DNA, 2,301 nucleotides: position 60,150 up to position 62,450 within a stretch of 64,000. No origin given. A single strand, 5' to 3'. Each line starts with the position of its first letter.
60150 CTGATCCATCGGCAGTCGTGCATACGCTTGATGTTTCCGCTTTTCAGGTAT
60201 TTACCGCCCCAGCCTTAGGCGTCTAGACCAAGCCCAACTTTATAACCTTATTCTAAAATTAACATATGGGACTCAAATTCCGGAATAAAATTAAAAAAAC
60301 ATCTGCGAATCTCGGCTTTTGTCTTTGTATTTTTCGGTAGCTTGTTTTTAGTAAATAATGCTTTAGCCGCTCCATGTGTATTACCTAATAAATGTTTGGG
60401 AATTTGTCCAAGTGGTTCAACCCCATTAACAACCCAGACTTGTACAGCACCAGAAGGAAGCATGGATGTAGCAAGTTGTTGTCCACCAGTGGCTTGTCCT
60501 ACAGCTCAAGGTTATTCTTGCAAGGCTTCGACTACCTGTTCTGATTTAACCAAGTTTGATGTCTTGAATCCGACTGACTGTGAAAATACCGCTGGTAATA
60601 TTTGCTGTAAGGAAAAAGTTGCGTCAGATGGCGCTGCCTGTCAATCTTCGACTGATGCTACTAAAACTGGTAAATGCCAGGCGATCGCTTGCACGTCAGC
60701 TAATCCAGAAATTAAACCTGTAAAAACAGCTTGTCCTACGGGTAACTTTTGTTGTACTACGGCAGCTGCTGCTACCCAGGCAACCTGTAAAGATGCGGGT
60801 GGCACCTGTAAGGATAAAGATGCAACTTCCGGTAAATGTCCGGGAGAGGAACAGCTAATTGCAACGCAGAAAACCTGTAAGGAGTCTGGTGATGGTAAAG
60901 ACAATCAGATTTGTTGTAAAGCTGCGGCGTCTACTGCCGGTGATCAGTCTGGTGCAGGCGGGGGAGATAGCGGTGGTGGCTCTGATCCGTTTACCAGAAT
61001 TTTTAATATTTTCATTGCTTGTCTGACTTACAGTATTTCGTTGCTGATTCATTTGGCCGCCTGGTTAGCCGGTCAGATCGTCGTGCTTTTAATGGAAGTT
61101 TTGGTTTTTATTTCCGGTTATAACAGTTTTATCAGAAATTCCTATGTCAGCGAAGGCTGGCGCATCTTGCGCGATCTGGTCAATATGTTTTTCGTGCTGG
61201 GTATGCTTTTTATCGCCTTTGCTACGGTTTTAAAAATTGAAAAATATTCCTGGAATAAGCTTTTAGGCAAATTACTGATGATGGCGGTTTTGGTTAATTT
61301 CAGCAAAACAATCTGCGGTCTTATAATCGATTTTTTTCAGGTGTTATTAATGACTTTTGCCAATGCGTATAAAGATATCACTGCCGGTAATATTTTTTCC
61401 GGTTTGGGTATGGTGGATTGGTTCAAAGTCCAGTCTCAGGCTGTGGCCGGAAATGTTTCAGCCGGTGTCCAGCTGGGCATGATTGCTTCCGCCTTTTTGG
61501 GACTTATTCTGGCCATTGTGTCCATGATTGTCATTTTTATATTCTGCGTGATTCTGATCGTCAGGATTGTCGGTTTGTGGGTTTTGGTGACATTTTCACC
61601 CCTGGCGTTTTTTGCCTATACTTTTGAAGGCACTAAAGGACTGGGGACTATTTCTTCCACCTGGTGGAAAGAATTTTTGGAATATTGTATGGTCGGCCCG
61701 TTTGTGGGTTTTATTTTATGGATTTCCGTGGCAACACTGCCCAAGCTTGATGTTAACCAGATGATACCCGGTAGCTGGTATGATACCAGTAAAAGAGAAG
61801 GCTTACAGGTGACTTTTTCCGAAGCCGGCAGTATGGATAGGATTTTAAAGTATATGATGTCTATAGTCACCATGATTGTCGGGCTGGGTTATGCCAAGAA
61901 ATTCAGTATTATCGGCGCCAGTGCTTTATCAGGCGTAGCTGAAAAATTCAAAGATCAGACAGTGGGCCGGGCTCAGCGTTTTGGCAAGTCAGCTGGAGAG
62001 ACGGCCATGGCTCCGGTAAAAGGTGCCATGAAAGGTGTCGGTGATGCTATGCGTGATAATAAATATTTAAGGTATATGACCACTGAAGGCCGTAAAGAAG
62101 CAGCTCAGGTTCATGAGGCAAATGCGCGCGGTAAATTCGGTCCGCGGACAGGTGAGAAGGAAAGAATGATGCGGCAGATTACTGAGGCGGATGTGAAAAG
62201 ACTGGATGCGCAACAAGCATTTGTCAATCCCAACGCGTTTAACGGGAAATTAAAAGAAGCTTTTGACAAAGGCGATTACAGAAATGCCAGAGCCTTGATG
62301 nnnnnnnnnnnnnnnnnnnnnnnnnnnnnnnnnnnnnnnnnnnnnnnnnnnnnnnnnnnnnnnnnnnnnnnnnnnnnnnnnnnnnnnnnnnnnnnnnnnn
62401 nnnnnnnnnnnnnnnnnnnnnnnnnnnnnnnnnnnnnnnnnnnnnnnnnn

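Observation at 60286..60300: Poly-A7 tract splits the signal peptide of gene J: phase-variation switch or homopolymer error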

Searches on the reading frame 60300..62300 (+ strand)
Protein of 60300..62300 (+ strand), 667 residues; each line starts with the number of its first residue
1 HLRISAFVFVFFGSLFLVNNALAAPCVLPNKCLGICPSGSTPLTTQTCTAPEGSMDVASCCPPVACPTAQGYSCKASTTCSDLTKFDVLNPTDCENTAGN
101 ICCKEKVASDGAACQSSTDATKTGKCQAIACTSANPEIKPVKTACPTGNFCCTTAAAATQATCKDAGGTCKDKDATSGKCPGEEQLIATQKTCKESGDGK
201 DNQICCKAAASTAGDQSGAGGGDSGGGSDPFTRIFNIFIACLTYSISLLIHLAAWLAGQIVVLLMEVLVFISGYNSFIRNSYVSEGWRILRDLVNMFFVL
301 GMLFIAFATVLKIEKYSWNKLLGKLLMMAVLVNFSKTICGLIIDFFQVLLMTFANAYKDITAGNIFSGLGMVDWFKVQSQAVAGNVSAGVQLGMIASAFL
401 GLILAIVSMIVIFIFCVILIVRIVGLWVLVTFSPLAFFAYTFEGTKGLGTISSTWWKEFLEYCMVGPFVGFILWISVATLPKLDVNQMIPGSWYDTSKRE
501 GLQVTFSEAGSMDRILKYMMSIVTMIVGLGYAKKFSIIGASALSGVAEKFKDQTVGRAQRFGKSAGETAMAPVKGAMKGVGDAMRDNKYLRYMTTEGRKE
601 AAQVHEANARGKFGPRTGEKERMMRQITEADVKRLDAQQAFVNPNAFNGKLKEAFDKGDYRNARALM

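Call 62: predict_structure(alignment_id=A3)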
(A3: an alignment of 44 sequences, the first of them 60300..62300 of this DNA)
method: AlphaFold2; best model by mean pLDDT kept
length: 667 residues; sequences in the alignment: 44
mean_pLDDT: 74.7   pTM: 0.54
mean pLDDT of the five models: 74.7, 73.5, 71.8, 71.1, 70.9
residues with pLDDT >= 90: 150; 70-90: 302; 50-70: 100; < 50: 115
segments of 3 or more residues with pLDDT < 50: 1-4, 20-34, 46-55, 108-159, 211-222, 562-576
pLDDT, mean of each block of 10 residues (from residue 1): 54 53 38 47 51 51 70 86 83 67 72 43 44 38 38 44 81 85 79 63 81 43 58 85 87 90 93 91 96 94 91 83 91 94 95 93 84 78 76 84 89 92 95 95 88 94 93 91 87 84 76 87 87 68 63 67 46 50 64 72 80 71 82 79 80 80 76
secondary structure, 60 per line:
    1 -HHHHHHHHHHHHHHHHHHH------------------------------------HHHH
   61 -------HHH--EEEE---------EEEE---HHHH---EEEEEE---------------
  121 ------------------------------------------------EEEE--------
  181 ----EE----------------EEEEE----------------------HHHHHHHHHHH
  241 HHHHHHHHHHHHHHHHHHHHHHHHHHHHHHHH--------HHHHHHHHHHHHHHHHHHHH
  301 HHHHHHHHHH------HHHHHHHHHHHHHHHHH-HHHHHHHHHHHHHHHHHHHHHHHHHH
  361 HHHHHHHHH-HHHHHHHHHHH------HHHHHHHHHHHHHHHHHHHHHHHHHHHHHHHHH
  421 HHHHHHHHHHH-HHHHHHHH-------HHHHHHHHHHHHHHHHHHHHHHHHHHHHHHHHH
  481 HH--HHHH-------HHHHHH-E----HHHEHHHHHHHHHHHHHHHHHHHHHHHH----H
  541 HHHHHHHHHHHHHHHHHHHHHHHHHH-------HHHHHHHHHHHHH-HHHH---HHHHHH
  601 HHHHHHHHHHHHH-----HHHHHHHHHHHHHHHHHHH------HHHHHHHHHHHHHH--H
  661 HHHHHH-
elements in order (helices of 4 or more, strands of 3 or more residues): H2-20 H57-60 E73-76 E86-89 H93-96 E100-105 E169-172 E203-207 H230-272 H281-310 H317-333 H335-369 H371-381 H388-431 H433-440 H448-482 H485-488 H496-501 H512-535 H540-566 H574-586 H588-591 H595-613 H619-637 H644-657 H660-666
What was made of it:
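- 60369..60986 (+): Cys-rich extracytoplasmic N-terminal domain. In the AF2 model it is mostly low-confidence, with short strands (call 62).
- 60987..61904 (+): Conserved polytopic membrane core (VirB6/TrbL-like). The AF2 model has helices at 230-535 with pLDDT 85-95 (call 62).
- On VirB6/TrbL-like T4SS membrane protein (Patescibacteria T4SS): The AF2 model has mean pLDDT 74.7, with 85-95 in the core (call 62).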

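Call 64: fold_search(model_id=the predicted structure, library=pdb)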
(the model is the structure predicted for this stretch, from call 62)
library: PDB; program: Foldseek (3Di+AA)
matches with E <= 10: 213; with E <= 0.001: 0
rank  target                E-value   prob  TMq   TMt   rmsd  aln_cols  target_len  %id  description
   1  8rtd_L                3.1e-03  1.00  0.22  0.44   8.5       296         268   13  Stalk-Arches-IMC structure from the fully-assembled R388 type IV secretion system determined by cryo-EM. (released 2024-06-19)
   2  8rt9_F                1.1e-02  1.00  0.21  0.43  12.8       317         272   13  Stalk complex full-length structure (TrwJ/VirB5-TrwI/VirB6) from the fully-assembled R388 type IV secretion system det (released 2024-06-19)
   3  7o3v_F                1.8e-02  1.00  0.24  0.48   8.0       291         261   13  Stalk complex structure (TrwJ/VirB5-TrwI/VirB6) from the fully-assembled R388 type IV secretion system determined by c (released 2022-06-22)
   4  7o3v_G                3.9e-02  0.98  0.19  0.38  11.0       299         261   13  Stalk complex structure (TrwJ/VirB5-TrwI/VirB6) from the fully-assembled R388 type IV secretion system determined by c (released 2022-06-22)
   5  7o3v_J                7.1e-02  0.98  0.23  0.45  10.5       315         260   12  Stalk complex structure (TrwJ/VirB5-TrwI/VirB6) from the fully-assembled R388 type IV secretion system determined by c (released 2022-06-22)
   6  7udn_B                2.5e-01  0.60  0.14  0.29  21.8       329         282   10  Crystal structure of designed helical repeat protein RPB_PLP1_R6 in alternative conformation 2 (released 2023-03-22)
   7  7o3v_H                3.7e-01  0.75  0.15  0.42  12.3       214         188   16  Stalk complex structure (TrwJ/VirB5-TrwI/VirB6) from the fully-assembled R388 type IV secretion system determined by c (released 2022-06-22)
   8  4q25_A                4.0e-01  0.12  0.08  0.18  27.7       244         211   13  Crystal structure of PhoU from Pseudomonas aeruginosa (released 2015-02-18)
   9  9ngy_FP1              5.0e-01  0.38  0.16  0.13  25.8       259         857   12  In situ cryo-EM structure of protochannel (DotA-IcmX) of the Legionella Dot/Icm T4SS machine (released 2025-09-17)
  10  5i6j                  5.3e-01  0.23  0.14  0.21  48.4       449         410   11  Crystal Structure of SRGAP2 F-BARx (released 2017-03-08)
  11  8vox_A                8.0e-01  0.08  0.10  0.11  31.4       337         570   16  Cryo-EM structure of the ABC transporter PCAT1 cysteine-free core bound with MgADP (released 2024-10-30)
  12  6oo3_A                9.6e-01  0.06  0.07  0.08  21.7       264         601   11  Cryo-EM structure of the C4-symmetric TRPV2/RTx complex in amphipol resolved to 2.9 A (released 2019-05-29)
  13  7unj_B                1.1e+00  0.10  0.09  0.20  26.9       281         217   10  De novo designed chlorophyll dimer protein with Zn pheophorbide a methyl ester matching geometry of purple bacterial s (released 2023-04-19)
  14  7p54_A                1.1e+00  0.09  0.08  0.13  35.6       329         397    9  Cryo-EM structure of human TTYH2 in GDN (released 2021-08-11)
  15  7n6g_3R               1.2e+00  0.06  0.09  0.14  55.3       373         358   10  C1 of central pair (released 2022-05-18)
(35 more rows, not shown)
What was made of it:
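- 60987..61904 (+): The top Foldseek PDB hits are TrwI/VirB6 chains of the R388 T4SS (call 64).
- On VirB6/TrbL-like T4SS membrane protein (Patescibacteria T4SS): The scores are weak: E 3e-3 to 7e-2 and TM (target) 0.38-0.48 (call 64).
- The top fold hits are TrwI/VirB6 (call 64).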
